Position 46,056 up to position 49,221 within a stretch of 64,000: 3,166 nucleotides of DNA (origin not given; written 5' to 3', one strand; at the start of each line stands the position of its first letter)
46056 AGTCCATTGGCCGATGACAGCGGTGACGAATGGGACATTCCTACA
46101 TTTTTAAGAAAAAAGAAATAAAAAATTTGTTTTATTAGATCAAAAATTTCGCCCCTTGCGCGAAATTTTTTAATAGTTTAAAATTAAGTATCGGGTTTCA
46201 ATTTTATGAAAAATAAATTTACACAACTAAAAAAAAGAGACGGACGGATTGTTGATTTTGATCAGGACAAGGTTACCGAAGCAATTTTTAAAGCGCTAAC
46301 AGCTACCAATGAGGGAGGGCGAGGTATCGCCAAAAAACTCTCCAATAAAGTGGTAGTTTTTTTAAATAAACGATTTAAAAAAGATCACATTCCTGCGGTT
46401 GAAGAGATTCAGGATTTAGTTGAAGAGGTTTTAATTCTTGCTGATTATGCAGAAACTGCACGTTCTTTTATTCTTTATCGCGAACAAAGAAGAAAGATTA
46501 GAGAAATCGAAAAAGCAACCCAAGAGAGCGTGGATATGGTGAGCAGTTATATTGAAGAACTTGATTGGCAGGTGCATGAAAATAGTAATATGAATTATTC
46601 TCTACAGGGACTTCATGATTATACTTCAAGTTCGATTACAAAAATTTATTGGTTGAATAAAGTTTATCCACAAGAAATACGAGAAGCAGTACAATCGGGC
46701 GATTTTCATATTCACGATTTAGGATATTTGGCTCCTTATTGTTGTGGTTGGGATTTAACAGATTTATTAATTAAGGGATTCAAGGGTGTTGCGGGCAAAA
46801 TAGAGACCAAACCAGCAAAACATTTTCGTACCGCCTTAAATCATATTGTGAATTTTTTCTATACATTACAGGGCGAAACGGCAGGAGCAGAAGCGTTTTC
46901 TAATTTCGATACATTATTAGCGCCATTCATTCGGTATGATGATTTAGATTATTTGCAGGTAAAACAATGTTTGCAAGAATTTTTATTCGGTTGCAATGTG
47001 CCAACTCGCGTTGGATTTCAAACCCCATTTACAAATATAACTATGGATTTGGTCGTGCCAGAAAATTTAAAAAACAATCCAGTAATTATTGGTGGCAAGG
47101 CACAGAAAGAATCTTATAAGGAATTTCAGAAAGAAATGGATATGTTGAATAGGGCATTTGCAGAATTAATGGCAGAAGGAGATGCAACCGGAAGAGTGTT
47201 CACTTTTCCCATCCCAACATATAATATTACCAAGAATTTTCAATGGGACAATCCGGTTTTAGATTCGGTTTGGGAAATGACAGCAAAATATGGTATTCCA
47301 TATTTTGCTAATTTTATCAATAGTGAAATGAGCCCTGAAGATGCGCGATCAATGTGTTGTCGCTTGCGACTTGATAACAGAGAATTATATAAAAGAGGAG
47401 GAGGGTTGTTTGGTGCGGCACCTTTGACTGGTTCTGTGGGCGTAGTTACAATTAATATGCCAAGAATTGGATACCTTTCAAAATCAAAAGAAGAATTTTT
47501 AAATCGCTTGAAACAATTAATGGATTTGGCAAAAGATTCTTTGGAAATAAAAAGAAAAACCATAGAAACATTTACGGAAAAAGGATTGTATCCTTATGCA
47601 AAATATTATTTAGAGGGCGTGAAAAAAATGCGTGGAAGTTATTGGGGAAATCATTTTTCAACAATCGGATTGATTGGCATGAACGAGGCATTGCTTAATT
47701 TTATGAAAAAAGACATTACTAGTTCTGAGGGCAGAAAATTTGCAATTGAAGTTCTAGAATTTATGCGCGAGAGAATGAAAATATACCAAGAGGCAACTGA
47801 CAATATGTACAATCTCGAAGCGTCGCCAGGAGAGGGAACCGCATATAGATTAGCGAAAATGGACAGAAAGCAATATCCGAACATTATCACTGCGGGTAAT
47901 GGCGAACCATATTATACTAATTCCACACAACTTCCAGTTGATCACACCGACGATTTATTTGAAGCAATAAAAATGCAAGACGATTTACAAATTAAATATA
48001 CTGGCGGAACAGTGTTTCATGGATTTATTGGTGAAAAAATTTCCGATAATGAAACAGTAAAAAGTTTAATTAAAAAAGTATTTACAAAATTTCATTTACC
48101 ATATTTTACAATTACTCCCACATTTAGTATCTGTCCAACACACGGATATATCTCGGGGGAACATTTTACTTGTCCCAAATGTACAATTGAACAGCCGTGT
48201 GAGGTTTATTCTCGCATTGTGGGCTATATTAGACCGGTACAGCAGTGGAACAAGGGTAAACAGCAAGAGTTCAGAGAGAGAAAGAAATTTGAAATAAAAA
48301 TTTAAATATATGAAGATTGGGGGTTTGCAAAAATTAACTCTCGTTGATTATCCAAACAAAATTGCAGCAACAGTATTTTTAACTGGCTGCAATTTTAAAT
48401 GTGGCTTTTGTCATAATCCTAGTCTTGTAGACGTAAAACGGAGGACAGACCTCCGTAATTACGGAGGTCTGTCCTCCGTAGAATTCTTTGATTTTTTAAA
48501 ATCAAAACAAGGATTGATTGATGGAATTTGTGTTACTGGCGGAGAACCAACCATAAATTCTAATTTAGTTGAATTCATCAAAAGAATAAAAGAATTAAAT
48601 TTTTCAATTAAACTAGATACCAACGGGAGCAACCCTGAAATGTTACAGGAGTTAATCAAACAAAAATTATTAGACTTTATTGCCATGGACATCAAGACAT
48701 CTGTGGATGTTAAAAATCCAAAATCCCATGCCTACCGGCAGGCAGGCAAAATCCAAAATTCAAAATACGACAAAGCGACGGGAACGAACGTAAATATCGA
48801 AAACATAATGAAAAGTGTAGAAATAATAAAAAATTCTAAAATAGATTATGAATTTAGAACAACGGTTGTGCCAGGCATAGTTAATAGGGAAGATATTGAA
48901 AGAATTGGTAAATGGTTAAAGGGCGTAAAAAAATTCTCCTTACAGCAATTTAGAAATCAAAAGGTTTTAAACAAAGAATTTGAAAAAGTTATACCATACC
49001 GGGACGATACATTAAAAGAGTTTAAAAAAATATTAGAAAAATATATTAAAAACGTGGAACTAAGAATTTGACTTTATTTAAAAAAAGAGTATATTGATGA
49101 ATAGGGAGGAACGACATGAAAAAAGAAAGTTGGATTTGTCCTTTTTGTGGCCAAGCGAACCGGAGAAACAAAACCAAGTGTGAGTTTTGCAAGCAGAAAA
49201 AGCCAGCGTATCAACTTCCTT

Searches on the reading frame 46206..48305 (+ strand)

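Call 60: search_protein_families(library=pfam, proteins=[window:46206-48305:+])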
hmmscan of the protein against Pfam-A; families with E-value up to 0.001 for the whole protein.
window:46206-48305:+ (699 aa): 2 families
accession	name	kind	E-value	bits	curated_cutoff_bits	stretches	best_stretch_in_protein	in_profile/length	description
PF13597.11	NRDD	-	1.5e-199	664.7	26.2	1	125-695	1-562/562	Anaerobic ribonucleoside-triphosphate reductase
PF03477.21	ATP-cone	-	1.7e-18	67.4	25.8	1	9-96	4-87/88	ATP cone domain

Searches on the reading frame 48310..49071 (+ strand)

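Call 9: search_protein_families(library=pfam, proteins=[window:48310-49071:+])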
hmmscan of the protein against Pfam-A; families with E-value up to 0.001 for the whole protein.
window:48310-49071:+ (253 aa): 2 families
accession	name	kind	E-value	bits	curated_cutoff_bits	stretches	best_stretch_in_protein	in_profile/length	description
PF04055.27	Radical_SAM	-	5.1e-21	76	29.5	1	23-202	3-165/166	Radical SAM superfamily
PF13353.11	Fer4_12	-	3.6e-10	40.7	22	1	20-136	8-117/137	4Fe-4S single cluster domain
